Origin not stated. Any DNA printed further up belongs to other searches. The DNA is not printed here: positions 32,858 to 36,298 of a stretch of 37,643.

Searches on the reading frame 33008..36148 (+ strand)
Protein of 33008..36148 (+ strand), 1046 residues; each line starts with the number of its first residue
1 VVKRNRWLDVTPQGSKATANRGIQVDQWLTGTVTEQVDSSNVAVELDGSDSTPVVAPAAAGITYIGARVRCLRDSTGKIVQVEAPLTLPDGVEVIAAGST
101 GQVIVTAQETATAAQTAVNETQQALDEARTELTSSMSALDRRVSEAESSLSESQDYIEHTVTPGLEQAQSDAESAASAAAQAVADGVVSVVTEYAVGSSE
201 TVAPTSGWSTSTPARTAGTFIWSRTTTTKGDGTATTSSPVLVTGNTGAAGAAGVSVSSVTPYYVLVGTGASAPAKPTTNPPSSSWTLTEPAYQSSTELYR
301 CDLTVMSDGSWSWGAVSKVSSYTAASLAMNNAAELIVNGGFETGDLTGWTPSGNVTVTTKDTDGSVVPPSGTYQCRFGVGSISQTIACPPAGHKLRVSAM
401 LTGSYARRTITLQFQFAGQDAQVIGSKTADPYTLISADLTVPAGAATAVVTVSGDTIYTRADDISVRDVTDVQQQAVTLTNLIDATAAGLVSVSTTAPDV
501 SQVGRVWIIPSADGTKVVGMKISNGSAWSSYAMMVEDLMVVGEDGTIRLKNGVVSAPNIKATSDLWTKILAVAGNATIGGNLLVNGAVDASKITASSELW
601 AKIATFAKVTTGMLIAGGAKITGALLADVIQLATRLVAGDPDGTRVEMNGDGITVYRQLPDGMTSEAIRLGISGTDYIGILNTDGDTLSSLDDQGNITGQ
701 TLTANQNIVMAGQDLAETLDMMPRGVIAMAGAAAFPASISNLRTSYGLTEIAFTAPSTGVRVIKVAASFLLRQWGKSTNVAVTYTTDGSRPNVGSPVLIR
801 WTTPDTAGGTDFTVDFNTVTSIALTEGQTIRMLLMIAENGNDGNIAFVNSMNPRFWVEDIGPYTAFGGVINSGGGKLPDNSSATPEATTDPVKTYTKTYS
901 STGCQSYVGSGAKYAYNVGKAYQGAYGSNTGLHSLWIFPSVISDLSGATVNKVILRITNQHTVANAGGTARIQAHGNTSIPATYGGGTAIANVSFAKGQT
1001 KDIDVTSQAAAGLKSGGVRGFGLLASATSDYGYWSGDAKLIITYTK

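Call 126: search_protein_families(library=pfam, proteins=[window:33008-36148:+], max_evalue=0.001)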
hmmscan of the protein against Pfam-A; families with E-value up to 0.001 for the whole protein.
window:33008-36148:+ (1046 aa): 1 family
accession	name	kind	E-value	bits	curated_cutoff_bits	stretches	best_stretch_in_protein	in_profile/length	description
PF02018.23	CBM_4_9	-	0.00017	22.4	25.9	1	334-453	2-130/136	Carbohydrate binding domain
